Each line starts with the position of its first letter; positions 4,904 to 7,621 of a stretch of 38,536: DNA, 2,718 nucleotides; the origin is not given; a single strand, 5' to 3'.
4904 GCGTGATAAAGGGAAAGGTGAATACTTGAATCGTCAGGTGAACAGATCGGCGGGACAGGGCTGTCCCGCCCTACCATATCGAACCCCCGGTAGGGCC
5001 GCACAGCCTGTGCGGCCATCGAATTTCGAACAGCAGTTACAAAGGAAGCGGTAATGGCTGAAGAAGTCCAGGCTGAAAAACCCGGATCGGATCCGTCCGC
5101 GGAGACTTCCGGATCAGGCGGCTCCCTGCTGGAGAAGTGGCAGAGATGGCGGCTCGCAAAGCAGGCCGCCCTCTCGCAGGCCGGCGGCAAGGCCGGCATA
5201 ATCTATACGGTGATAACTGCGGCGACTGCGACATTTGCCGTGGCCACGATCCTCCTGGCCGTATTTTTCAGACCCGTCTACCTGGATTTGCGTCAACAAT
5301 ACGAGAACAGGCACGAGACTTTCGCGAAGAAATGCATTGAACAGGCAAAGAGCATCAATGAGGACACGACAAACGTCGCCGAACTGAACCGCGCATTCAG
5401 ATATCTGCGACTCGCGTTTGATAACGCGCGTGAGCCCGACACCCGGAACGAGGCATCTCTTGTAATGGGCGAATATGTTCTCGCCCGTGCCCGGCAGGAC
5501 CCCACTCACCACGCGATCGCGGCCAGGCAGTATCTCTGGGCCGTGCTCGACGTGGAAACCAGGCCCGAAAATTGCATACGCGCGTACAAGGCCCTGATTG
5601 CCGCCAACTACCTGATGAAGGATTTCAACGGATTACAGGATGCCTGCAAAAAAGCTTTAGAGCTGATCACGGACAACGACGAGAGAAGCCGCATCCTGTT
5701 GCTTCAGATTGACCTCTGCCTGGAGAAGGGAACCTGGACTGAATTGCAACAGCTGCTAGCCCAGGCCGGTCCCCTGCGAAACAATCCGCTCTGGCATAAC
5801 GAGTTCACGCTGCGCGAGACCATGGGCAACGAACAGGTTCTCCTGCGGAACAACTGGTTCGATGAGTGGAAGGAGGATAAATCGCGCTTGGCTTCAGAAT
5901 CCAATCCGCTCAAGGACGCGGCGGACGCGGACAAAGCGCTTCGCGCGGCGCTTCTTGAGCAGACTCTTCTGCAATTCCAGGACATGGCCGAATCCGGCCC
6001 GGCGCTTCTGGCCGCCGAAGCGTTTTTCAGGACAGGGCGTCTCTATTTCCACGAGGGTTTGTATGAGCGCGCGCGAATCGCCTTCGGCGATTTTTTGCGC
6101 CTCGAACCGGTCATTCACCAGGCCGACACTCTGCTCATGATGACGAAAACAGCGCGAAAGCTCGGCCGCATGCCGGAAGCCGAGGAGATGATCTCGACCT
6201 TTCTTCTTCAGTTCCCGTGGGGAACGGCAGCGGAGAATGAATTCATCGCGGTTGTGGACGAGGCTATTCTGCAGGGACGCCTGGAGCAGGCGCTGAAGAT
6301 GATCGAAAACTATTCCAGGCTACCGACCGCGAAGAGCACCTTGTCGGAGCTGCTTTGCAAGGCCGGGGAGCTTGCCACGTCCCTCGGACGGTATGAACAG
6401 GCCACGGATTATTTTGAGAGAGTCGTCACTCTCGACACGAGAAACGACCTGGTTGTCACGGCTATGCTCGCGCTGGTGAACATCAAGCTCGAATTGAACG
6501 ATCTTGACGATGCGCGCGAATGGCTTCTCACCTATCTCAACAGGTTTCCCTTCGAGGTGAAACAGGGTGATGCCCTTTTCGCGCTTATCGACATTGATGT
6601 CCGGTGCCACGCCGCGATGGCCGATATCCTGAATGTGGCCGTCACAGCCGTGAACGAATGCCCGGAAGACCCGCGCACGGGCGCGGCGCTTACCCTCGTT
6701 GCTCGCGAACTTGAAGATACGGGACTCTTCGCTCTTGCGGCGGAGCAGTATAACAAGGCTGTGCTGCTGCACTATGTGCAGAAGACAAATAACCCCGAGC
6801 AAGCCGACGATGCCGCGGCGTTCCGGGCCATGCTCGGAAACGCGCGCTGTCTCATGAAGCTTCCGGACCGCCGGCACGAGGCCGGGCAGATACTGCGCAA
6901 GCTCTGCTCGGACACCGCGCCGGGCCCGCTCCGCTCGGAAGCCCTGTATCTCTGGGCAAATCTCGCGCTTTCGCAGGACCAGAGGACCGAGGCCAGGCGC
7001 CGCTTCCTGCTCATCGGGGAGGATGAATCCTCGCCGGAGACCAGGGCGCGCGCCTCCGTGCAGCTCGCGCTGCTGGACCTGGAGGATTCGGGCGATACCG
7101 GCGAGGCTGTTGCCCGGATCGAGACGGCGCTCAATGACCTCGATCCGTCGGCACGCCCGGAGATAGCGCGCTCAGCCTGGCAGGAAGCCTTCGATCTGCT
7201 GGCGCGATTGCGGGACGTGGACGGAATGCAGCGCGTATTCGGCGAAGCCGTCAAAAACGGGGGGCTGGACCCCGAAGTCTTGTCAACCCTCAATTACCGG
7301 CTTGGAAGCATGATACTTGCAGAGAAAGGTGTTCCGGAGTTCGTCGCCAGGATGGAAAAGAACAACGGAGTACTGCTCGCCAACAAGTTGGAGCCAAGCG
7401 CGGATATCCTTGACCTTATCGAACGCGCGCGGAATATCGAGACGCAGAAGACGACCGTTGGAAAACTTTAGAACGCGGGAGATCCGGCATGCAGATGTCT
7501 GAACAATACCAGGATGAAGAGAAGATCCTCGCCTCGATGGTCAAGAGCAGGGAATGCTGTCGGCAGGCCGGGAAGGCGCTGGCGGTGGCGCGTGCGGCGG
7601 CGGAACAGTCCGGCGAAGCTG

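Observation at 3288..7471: LysM coiled-coil protein and an 805-aa TM-anchored TPR protein embedded in the flagellar regulatory operon: candidate periplasmic motor scaffold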

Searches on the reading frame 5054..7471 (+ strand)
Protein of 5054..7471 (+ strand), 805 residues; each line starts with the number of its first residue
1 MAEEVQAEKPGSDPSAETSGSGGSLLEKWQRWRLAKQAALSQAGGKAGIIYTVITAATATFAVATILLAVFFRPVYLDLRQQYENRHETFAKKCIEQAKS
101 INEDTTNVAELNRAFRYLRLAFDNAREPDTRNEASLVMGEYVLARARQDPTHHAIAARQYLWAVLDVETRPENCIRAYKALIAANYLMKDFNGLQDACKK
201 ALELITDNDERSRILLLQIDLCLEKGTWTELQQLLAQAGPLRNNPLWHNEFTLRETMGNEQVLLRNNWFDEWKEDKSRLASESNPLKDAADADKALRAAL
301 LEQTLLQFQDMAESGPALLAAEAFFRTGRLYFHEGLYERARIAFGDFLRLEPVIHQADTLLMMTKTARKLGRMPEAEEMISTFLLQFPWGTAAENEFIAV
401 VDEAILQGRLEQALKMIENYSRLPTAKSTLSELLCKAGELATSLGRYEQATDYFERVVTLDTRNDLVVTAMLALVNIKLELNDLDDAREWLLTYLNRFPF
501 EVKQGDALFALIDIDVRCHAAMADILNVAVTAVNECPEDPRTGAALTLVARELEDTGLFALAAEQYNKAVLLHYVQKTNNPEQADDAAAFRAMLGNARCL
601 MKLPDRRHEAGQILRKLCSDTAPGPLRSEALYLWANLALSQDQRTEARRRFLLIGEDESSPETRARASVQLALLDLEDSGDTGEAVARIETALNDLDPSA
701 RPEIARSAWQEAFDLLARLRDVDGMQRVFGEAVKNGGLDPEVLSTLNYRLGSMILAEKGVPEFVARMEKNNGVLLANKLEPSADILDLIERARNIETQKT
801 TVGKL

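Call 4: search_protein_families(library=pfam, proteins=[window:5054-7471:+], max_evalue=0.1)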
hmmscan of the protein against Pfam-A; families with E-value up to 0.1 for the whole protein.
window:5054-7471:+ (805 aa): 13 families
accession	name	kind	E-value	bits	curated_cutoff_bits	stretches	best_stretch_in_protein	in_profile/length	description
PF13181.12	TPR_8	-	6.6e-09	35.7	25.7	1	432-461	2-31/34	Tetratricopeptide repeat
PF25058.1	ARM_TT21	-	4.7e-06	27.1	27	0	355-419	55-119/155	Tetratricopeptide repeat protein 21 ARM repeat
PF07719.23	TPR_2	-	7e-06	26.2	27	2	432-463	2-33/34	Tetratricopeptide repeat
PF13432.12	TPR_16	-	2.4e-05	25.1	32.7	1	437-500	3-63/65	Tetratricopeptide repeat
PF13424.12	TPR_12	-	2.5e-05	24.8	30.1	1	433-496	5-73/77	Tetratricopeptide repeat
PF13428.12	TPR_14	-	4e-05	24.3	23.5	0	707-743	2-38/44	Tetratricopeptide repeat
PF10602.15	RPN7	-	4.6e-05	23.6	29.6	0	426-487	31-92/174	26S proteasome subunit RPN7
PF13176.12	TPR_7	-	5.9e-05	23.3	27.9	0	438-461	6-29/36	Tetratricopeptide repeat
PF13174.12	TPR_6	-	7.7e-05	23.5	26.3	0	322-350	1-29/33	Tetratricopeptide repeat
PF14559.12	TPR_19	-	0.00018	22.2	25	1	444-500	4-57/68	Tetratricopeptide repeat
PF00515.34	TPR_1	-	0.0022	18.2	27.8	1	434-461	4-31/34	Tetratricopeptide repeat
PF13371.12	TPR_9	-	0.03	14.8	35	0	324-363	32-71/73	Tetratricopeptide repeat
PF25062.1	ARM_TT21_N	-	0.092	12.9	40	0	427-480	96-149/222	Tetratricopeptide repeat protein 21 N-terminal ARM repeat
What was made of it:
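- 5054..7471 (+): TM-anchored periplasmic TPR solenoid (805 aa). Pfam TPR hits (call 4).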

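Call 7: find_homologous_proteins(query=window:5054-7468:+, max_evalue=0.001)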
Query window:5054-7468:+ (805 aa): 2 proteins with E <= 0.001 among 8000 candidates.
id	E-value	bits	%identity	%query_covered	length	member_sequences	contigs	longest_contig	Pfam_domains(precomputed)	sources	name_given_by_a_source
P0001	0.0e+0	1782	100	100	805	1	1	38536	PF25058.2,PF13424.13,PF13432.13,PF13181.13,PF07719.24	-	-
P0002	0.0e+0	1167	65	100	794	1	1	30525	PF07721.21,PF14559.13,PF25058.2,PF00515.35,PF13424.13,PF13432.13,PF13428.13,PF13181.13,PF07719.24,PF13174.13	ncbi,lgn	-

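Call 9: find_encoding_contigs(protein=P0002, flank=10000, max_places=3)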
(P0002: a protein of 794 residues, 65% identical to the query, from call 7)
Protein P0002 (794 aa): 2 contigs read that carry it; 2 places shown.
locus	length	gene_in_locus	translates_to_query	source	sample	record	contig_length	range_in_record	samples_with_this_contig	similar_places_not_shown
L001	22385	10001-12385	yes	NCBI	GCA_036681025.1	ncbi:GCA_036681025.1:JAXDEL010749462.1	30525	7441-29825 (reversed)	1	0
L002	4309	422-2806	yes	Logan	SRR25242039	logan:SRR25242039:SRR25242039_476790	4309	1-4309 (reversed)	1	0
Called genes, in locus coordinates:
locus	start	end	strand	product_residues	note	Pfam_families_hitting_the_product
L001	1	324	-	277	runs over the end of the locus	PF08668:HDOD, PF01966:HD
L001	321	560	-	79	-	-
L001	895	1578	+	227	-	PF01564:Spermine_synth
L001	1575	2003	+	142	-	PF00571:CBS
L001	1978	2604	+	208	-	PF01380:SIS (faint), PF13580:SIS_2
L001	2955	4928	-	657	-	PF13522:GATase_6, PF13537:GATase_7, PF00733:Asn_synthase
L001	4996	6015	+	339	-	-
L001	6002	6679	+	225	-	PF13581:HATPase_c_2 (weak), PF02518:HATPase_c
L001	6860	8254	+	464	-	PF00072:Response_reg, PF00158:Sigma54_activat, PF14532:Sigma54_activ_2, PF00004:AAA (weak), PF07724:AAA_2 (weak), PF07728:AAA_5, PF25601:AAA_lid_14, PF02954:HTH_8, +2 more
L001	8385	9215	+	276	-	PF01476:LysM (weak)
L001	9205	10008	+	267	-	PF00072:Response_reg, PF01740:STAS (weak)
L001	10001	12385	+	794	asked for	PF00515:TPR_1 (faint), PF07719:TPR_2 (faint), PF13181:TPR_8 (faint), PF13424:TPR_12 (faint), PF13428:TPR_14 (faint), PF25058:ARM_TT21 (faint), PF14559:TPR_19 (faint), PF13432:TPR_16 (faint), +2 more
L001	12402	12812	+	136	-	-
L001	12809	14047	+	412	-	PF00989:PAS, PF08448:PAS_4, PF12860:PAS_7 (faint), PF13426:PAS_9, PF00512:HisKA, PF02518:HATPase_c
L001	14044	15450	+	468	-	PF00072:Response_reg, PF00158:Sigma54_activat, PF14532:Sigma54_activ_2, PF07724:AAA_2 (weak), PF07728:AAA_5 (weak), PF25601:AAA_lid_14, PF02954:HTH_8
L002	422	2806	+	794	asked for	PF00515:TPR_1 (faint), PF07719:TPR_2 (faint), PF13181:TPR_8 (faint), PF13424:TPR_12 (faint), PF13428:TPR_14 (faint), PF25058:ARM_TT21 (faint), PF14559:TPR_19 (faint), PF13432:TPR_16 (faint), +2 more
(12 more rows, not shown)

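Call 16: find_related_loci(query=A1, collection=genome_contigs, flank=10000)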
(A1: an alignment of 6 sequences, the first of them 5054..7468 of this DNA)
Query A1 (805 aa) in genome_contigs; peptide patterns used: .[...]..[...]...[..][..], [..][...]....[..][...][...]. (x = any residue, [..] = any of these).
33 stretches matched a pattern; 7 encode a relative of the query (tblastn E <= 1e-3); 7 distinct loci.
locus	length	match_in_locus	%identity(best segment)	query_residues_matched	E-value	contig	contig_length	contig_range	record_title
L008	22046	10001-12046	34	108-802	4e-115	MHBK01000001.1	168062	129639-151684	MAG: Lentisphaerae bacterium GWF2_57_35 gwf2_scaffold_104, whole genome shotgun sequence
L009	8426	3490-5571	33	107-804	6e-101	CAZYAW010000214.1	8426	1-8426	MAG TPA_asm: uncultured Victivallales bacterium isolate SRP067234_co1_249 genome assembly, contig: k99_243742, whole gen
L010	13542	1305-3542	32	50-804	2e-98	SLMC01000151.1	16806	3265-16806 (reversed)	MAG: Kiritimatiellae bacterium isolate CSSed165cm_338 CSSed16-5cm-9485, whole genome shotgun sequence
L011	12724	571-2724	33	72-805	4e-102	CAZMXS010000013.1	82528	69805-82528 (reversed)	MAG TPA_asm: uncultured Verrucomicrobiota bacterium isolate SRP167436_co1_345 genome assembly, contig: NODE_280_length_8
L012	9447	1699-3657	32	110-765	2e-83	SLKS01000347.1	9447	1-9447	MAG: Kiritimatiellae bacterium isolate CSSed165cm_27R1 CSSed16-5cm-29084, whole genome shotgun sequence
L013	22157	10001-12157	26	30-764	5e-59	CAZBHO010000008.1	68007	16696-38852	MAG TPA_asm: uncultured Verrucomicrobiota bacterium isolate binchicken_co135_28 genome assembly, contig: NODE_937_length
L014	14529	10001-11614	31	106-650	6e-51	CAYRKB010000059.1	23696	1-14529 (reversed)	MAG TPA_asm: uncultured Victivallales bacterium isolate SRP272421_co1_463 genome assembly, contig: NODE_5340_length_2369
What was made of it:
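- None of them appeared among the 7 hits from the species-representative genome scan (call 16).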

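Call 17: find_homologous_proteins(query=A1, max_evalue=0.001)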
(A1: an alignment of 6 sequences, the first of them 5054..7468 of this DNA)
Query A1 (6 sequences) (805 aa, profile of the alignment): 7 proteins with E <= 0.001 among 8000 candidates.
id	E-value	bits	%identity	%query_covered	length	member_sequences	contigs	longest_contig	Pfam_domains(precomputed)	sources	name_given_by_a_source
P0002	0.0e+0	1116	65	100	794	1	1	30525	PF07721.21,PF14559.13,PF25058.2,PF00515.35,PF13424.13,PF13432.13,PF13428.13,PF13181.13,PF07719.24,PF13174.13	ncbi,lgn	-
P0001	0.0e+0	1099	100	100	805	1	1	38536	PF25058.2,PF13424.13,PF13432.13,PF13181.13,PF07719.24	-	-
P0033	5.5e-16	76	24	28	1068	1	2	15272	PF10602.16,PF09976.16,PF25060.1,PF13414.13,PF21545.4,PF12688.14,PF07721.21,PF24575.2,PF00515.35,PF13424.13,PF07719.24,PF13174.13,PF20308.5,PF25063.1,PF13431.13,PF13525.13,PF25062.2,PF23300.4,PF13176.13,PF13428.13,PF25064.2,PF14559.13,PF10300.16,PF13371.13,PF12895.14,PF13432.13,PF13181.13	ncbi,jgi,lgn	-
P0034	5.9e-9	53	22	19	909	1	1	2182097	PF09976.16,PF23914.2,PF13525.13,PF13176.13,PF13428.13,PF14559.13,PF00515.35,PF12895.14,PF13424.13,PF13432.13,PF13181.13,PF07719.24,PF13174.13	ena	-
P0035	2.1e-5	41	30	7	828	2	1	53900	PF14559.13,PF09976.16,PF17874.8,PF13424.13,PF13432.13,PF07719.24,PF13174.13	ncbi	-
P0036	8.8e-5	39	21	17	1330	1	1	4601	PF09976.16,PF13525.13,PF07703.21,PF13428.13,PF12688.14,PF14559.13,PF11974.15,PF00515.35,PF13424.13,PF13432.13,PF13181.13,PF01835.26,PF07719.24,PF13174.13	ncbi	ncbi:MAG: hypothetical protein D6776_01035, partial [Planctomycetota bacterium]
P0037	7.1e-4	36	27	12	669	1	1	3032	PF14559.13,PF09976.16,PF13525.13,PF25058.2,PF00515.35,PF13424.13,PF13432.13,PF13428.13,PF13181.13,PF07719.24,PF13174.13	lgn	-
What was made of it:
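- Tried and rejected: They returned only one true relative, both as a single sequence and as a profile (calls 7, 17).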

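Call 20: search_solved_structures(query=A1, max_evalue=1, show_alignments=2)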
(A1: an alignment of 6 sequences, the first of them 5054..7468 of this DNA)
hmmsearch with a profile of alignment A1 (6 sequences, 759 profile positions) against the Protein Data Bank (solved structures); distinct sequences matched with E-value up to 1: 45.
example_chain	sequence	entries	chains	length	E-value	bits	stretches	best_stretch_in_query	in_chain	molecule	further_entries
9qhb_A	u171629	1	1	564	1.2e-16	63.4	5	273-447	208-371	Engineered tetratricopeptide repeat protein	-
8bu0_A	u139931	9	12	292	5.8e-14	54.5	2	274-444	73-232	Consensus tetratricopeptide repeat protein | Crystal structure of an 8-repeat consensus TPR superhelix with Zinc. | Monomer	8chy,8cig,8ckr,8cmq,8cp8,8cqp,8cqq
9qhc_A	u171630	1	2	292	4.5e-10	41.7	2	273-446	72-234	Engineered tetratricopeptide repeat protein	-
8ch0_A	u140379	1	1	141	9.2e-08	34.1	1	275-417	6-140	Consensus tetratricopeptide repeat protein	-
2fo7_A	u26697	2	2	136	1.4e-07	33.4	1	275-417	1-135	SYNTHETIC CONSENSUS TPR PROTEIN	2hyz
6g5s_A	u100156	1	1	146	3.6e-07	32.1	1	346-457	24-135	Cell division coordinator CpoB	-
1na0_A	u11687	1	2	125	1.1e-05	27.2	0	275-312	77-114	designed protein CTPR3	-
7obi_A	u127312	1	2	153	1.1e-05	27.2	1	275-421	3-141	CTPR-rv4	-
9gzg_A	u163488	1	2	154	0.00011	23.8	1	280-421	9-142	Engineered CTPR protein with glutamic acids for conductivity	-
2wqh_A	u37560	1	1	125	0.00031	22.4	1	397-462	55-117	CTPR3Y3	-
1na3_A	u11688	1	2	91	0.0011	20.6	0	275-312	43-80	designed protein CTPR2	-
2avp_A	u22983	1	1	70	0.0012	20.5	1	275-310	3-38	synthetic consensus TPR protein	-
8glv_Lf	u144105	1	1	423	0.0015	20.1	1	256-310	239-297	Subunit of axonemal inner dynein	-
6v8e_A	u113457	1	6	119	0.0015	20.1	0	275-312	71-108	Designed protein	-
6vfi_B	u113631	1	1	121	0.0021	19.6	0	274-308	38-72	O43_dn18B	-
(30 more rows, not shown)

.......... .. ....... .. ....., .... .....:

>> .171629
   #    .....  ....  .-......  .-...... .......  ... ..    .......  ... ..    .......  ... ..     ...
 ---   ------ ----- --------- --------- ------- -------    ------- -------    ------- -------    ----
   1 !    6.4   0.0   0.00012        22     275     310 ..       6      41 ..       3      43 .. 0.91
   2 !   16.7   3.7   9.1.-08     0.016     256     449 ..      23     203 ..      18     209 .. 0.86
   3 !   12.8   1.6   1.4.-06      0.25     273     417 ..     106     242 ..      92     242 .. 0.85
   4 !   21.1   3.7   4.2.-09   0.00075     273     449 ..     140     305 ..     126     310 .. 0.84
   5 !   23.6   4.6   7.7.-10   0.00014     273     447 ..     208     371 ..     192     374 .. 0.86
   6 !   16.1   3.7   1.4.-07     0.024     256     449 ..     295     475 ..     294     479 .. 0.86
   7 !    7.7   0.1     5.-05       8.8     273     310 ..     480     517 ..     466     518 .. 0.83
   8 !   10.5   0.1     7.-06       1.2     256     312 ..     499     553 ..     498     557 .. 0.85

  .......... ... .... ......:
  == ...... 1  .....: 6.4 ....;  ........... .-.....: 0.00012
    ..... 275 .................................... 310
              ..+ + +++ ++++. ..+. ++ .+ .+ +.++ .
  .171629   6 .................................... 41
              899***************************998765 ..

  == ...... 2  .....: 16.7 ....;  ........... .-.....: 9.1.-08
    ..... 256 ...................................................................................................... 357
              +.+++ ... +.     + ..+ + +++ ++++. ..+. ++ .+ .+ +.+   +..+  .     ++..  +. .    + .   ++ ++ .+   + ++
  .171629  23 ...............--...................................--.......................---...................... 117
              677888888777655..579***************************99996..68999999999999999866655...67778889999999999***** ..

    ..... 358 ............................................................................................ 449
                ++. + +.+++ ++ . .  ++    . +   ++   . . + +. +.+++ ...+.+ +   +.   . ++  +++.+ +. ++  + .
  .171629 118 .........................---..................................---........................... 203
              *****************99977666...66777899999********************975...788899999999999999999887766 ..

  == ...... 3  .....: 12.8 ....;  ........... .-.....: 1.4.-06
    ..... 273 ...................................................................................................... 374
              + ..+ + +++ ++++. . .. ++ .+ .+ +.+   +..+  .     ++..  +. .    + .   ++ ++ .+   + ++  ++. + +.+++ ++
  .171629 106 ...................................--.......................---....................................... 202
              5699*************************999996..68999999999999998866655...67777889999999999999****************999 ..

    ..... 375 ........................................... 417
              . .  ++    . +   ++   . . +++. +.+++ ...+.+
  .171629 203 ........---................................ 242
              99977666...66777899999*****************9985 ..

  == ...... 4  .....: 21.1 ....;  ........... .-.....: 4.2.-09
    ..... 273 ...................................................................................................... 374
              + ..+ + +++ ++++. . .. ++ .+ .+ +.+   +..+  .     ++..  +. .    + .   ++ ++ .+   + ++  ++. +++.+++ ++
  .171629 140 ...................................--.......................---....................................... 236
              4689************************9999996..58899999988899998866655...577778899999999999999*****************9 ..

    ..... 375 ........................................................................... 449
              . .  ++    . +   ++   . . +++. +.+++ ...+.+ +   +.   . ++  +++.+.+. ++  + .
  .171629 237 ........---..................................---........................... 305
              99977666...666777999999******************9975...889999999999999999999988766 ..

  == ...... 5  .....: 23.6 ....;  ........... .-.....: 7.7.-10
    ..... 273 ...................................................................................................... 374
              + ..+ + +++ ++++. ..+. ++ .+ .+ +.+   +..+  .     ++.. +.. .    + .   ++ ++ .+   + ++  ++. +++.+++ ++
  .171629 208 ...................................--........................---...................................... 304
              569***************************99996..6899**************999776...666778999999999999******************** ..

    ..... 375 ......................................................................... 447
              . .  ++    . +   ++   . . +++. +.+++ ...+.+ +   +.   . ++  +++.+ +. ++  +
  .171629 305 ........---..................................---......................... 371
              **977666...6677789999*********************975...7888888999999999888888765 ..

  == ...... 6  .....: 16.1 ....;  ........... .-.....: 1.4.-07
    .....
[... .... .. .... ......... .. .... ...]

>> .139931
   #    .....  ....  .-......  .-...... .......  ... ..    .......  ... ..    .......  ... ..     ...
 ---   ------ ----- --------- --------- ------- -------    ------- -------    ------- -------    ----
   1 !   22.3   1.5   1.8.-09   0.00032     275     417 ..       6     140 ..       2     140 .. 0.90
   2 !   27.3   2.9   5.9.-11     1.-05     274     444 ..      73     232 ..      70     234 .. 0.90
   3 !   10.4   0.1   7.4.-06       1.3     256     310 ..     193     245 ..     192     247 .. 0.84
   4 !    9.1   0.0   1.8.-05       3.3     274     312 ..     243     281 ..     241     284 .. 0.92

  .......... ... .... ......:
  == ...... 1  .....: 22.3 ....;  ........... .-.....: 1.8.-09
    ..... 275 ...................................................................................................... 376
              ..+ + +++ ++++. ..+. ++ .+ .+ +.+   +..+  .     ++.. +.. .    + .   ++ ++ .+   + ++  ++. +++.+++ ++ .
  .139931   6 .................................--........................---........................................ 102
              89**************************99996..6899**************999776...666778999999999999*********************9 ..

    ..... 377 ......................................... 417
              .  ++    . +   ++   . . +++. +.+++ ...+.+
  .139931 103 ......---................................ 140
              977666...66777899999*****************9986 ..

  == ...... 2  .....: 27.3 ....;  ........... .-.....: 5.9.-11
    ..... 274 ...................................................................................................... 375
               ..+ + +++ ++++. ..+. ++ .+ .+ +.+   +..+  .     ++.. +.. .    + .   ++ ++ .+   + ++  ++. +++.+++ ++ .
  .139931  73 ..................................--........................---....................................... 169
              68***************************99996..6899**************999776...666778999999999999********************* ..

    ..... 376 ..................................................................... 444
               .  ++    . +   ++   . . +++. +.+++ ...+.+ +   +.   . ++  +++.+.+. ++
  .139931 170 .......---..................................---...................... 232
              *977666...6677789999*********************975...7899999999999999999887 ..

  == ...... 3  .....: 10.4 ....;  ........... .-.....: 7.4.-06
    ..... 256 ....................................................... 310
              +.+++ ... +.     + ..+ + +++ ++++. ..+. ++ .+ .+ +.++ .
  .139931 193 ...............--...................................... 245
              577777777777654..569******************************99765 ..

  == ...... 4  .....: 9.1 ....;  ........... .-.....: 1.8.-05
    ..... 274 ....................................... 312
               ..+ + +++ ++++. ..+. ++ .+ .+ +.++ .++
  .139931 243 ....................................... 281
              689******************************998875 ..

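Call 36: search_protein_families(library=ncbifam, proteins=[window:5054-7471:+], max_evalue=0.1)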
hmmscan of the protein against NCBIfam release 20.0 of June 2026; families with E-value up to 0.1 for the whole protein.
window:5054-7471:+ (805 aa): 10 families
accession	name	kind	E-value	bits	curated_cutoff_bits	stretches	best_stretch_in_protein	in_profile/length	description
TIGR02795.1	tol_pal_ybgF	equivalog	4.5e-14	53.1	90.1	2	401-500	9-108/119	tol-pal system protein YbgF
TIGR02521.1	type_IV_pilW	equivalog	3.8e-07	29.9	154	1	407-498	112-199/234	type IV pilus biogenesis/stability protein PilW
NF052312.1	T9SS_PorW_SprE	equivalog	7.8e-07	28.1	250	1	322-490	105-275/716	type IX secretion system periplasmic lipoprotein PorW/SprE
TIGR03302.1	OM_YfiO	subfamily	2.5e-06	27.2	81.4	1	434-503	36-105/239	outer membrane protein assembly factor BamD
NF047373.1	BB0259_flg_lyt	exception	0.001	17.9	234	0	375-481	227-336/705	flagellar assembly lytic transglycosylase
NF005607.0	PRK07353.1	equivalog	0.01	15.6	131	1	53-106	23-78/155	F0F1 ATP synthase subunit B'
NF040561.1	PrimPol_Msp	equivalog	0.013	14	200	1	415-484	9-75/515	CRISPR-associated primase-polymerase type A1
NF052415.1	T3SS_chap_SctY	equivalog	0.024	15.2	70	0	407-496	19-105/106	type III secretion apparatus assembly chaperone SctY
NF040959.1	MamA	equivalog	0.027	13.9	200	0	404-480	47-119/204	magnetosome protein MamA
NF042912.1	Amuc_1098_fam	equivalog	0.076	11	750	0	356-465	88-189/805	Amuc_1098 family type IV pilus outer membrane protein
